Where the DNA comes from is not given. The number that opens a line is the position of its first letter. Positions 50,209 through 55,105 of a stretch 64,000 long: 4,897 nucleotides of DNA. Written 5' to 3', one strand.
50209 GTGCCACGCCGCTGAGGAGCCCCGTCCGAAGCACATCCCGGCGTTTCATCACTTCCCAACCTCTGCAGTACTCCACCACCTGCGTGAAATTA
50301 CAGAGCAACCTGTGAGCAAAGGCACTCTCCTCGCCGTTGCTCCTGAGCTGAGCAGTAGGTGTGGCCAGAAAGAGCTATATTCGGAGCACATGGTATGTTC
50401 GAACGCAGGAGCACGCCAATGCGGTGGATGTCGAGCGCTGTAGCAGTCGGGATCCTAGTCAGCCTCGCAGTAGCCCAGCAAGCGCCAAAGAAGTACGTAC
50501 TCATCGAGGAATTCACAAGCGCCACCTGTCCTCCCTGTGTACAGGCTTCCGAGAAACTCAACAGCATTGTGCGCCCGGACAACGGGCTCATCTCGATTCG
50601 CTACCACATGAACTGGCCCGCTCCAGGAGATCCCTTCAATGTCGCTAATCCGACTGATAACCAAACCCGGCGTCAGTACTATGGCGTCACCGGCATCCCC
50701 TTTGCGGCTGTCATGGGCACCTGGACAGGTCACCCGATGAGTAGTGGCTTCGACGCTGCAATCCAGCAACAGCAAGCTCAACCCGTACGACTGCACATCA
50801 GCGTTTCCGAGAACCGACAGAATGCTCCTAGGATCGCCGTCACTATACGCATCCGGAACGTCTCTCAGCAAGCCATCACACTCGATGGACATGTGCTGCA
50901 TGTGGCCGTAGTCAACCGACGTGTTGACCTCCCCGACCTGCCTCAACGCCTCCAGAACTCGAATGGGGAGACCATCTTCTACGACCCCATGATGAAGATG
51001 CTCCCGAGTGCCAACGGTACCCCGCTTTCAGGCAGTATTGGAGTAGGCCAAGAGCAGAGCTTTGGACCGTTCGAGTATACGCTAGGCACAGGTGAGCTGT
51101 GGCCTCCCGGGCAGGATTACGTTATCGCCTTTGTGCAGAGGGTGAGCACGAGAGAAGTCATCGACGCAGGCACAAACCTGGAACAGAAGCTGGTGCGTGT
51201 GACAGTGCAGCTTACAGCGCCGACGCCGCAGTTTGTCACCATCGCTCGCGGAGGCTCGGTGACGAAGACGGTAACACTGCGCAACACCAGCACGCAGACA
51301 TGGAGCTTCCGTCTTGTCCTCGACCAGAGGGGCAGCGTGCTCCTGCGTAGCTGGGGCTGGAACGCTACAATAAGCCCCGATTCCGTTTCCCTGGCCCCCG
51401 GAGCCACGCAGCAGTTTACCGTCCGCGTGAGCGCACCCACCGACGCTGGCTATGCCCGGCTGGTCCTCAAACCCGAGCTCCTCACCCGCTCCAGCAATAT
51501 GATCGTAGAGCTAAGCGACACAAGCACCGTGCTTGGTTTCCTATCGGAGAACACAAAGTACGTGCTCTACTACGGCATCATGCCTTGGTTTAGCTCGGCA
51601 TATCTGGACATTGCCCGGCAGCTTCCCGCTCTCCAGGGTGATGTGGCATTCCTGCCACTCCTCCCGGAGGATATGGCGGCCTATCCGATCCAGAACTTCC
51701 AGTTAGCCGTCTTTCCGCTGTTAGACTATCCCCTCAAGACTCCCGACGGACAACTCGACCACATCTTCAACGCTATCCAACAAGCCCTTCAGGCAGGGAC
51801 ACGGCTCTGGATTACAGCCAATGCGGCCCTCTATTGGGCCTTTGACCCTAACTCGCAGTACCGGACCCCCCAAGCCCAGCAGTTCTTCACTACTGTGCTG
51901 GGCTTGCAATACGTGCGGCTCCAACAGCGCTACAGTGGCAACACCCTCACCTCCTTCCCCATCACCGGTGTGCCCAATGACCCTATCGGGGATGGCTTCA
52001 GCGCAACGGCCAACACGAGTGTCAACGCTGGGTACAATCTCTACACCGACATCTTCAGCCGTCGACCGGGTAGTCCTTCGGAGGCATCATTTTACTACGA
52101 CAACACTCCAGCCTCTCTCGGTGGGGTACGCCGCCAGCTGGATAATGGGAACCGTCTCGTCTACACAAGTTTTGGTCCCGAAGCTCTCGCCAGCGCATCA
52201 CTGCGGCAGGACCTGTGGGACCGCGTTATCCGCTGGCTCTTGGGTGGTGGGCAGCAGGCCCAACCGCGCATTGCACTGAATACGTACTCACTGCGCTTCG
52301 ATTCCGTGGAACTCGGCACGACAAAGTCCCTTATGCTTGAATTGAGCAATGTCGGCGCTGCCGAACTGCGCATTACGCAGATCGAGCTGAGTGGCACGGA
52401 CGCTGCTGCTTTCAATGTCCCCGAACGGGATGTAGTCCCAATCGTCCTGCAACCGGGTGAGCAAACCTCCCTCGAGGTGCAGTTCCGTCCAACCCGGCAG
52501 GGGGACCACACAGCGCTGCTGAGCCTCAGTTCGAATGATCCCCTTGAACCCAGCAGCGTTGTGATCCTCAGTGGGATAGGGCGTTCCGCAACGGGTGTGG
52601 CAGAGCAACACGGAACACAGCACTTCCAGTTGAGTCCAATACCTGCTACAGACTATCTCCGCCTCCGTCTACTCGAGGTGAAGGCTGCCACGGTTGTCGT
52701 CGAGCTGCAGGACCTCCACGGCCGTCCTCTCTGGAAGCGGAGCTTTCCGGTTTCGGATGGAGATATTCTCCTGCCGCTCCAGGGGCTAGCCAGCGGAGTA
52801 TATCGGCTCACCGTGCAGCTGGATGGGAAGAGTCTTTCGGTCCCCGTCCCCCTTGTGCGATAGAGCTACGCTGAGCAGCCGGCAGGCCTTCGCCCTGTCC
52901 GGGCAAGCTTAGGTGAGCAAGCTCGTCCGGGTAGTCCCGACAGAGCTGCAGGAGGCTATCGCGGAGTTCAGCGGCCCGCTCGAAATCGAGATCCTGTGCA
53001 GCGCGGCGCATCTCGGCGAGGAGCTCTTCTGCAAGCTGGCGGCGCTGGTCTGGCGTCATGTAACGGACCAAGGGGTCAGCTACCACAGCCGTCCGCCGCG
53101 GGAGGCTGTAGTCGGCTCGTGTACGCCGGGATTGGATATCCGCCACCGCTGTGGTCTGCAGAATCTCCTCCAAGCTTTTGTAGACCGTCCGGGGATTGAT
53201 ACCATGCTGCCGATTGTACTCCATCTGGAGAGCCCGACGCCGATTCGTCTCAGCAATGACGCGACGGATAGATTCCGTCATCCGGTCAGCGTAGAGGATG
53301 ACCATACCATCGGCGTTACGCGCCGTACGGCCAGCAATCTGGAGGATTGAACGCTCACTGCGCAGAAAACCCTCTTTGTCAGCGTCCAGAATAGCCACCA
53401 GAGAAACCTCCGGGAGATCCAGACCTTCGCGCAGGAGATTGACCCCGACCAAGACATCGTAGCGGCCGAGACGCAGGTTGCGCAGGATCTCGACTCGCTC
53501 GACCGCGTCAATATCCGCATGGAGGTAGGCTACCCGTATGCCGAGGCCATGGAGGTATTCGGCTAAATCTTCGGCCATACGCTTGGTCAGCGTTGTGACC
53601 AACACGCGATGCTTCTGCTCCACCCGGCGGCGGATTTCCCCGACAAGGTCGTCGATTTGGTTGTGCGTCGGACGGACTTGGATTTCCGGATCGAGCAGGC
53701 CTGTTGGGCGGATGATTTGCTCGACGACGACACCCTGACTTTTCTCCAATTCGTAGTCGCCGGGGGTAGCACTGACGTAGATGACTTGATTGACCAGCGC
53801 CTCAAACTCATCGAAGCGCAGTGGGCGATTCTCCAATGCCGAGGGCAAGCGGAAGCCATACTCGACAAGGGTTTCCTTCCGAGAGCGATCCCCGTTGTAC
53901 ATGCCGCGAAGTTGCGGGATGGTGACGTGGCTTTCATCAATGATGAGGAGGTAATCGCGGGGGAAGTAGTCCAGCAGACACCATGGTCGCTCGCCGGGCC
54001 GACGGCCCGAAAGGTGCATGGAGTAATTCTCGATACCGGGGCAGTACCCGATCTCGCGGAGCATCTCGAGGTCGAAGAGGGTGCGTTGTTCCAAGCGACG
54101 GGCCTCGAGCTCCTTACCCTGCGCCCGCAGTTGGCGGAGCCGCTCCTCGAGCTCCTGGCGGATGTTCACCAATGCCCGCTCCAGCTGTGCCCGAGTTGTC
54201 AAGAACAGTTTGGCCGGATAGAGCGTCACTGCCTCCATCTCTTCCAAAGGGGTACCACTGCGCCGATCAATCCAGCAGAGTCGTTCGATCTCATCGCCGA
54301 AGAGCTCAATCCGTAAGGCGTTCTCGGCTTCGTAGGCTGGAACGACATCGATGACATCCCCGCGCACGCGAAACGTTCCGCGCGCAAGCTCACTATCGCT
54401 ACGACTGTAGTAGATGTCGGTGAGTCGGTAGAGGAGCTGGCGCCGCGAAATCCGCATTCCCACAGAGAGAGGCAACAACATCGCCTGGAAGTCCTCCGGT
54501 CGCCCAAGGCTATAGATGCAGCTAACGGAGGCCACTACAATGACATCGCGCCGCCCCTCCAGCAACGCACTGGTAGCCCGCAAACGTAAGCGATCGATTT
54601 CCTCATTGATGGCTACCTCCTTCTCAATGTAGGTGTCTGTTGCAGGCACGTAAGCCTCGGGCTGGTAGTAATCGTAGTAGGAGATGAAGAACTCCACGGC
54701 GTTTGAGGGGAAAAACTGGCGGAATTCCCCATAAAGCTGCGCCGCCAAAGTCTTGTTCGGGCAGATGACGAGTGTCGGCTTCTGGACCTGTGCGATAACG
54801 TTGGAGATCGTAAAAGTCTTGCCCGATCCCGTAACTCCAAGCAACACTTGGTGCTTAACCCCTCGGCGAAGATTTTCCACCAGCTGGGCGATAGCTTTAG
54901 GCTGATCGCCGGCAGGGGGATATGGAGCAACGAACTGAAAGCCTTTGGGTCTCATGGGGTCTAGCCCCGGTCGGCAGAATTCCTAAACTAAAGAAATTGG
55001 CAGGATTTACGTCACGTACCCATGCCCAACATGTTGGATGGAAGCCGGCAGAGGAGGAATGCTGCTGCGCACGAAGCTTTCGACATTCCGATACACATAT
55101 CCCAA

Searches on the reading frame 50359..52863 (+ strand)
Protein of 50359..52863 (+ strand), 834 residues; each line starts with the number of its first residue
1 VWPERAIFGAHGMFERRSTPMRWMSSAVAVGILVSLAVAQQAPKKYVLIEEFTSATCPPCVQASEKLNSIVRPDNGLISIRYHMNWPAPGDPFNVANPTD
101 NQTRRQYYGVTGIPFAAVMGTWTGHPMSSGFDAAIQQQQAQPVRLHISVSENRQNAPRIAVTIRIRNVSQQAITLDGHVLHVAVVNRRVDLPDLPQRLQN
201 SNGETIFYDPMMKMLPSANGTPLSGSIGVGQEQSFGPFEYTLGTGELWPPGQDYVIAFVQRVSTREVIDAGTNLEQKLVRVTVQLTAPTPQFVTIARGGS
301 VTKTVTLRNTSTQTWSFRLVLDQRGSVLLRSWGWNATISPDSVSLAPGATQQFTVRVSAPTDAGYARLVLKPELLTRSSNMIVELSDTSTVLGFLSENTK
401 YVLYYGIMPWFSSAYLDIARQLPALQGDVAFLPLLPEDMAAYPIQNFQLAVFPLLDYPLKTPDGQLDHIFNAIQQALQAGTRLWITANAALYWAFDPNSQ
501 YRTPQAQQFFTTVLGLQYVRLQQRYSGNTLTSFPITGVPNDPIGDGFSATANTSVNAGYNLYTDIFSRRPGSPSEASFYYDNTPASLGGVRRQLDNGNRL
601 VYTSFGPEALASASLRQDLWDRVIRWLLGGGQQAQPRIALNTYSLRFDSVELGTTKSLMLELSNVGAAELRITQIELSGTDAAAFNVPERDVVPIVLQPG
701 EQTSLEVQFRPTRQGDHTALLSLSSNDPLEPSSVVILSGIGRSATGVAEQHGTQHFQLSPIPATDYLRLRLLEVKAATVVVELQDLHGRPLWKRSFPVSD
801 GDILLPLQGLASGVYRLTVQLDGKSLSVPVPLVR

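Call 38: search_protein_families(library=pfam, proteins=[window:50359-52863:+], max_evalue=0.00001)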
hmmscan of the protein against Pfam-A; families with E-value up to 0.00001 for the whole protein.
window:50359-52863:+ (834 aa): 3 families
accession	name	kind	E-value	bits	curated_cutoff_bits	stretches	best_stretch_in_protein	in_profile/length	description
PF22073.2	Cep192_D4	-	2.4e-15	57.1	35.5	1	636-741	2-111/112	Cep192 domain 4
PF22544.2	HYDIN_VesB_CFA65-like_Ig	-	7e-15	55.5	25.5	1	636-733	1-92/100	HYDIN/CFA65/VesB-like, Ig-like domain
PF15780.11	ASH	-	8.3e-13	48.8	27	1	644-732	13-97/98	Abnormal spindle-like microcephaly-assoc'd, ASPM-SPD-2-Hydin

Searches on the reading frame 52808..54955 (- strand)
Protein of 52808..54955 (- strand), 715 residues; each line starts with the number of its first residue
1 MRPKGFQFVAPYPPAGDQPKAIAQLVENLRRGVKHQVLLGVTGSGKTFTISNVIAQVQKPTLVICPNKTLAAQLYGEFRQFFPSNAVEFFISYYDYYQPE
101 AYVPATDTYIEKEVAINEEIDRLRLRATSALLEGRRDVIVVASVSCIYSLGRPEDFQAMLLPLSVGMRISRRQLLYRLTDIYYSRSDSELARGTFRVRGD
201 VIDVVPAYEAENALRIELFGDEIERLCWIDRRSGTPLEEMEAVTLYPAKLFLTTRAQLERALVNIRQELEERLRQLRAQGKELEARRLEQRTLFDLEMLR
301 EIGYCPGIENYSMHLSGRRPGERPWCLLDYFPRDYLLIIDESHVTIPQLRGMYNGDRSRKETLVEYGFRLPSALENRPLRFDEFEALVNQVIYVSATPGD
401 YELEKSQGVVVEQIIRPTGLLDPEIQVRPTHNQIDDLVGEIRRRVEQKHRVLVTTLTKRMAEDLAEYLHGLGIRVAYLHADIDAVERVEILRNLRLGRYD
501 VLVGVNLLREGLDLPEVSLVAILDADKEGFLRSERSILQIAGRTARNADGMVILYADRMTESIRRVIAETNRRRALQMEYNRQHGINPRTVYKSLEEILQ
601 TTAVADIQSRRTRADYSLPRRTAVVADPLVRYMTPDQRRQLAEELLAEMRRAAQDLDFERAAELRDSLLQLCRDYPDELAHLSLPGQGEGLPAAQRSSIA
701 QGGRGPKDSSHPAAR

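Call 38: search_protein_families(library=pfam, proteins=[window:52808-54955:-], max_evalue=0.00001)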
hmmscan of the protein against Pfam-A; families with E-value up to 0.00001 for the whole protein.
window:52808-54955:- (715 aa): 6 families
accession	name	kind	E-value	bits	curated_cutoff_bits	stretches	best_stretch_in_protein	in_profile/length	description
PF17757.6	UvrB_inter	-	2.5e-30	104.9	22.9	1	161-251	1-91/91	UvrB interaction domain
PF00271.37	Helicase_C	-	3e-20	72.9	23.5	1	436-547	5-109/110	Helicase conserved C-terminal domain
PF12344.14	UvrB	-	8.9e-20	70.7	27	1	554-595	1-42/43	Ultra-violet resistance protein B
PF04851.21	ResIII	-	6.2e-12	46.2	22.5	1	17-88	7-83/164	Type III restriction enzyme, res subunit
PF00270.35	DEAD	-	2.8e-07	30.9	26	0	18-84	4-71/167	DEAD/DEAH box helicase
PF02151.25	UVR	-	1.2e-06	28.5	21.5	1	641-671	3-33/36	UvrB/uvrC motif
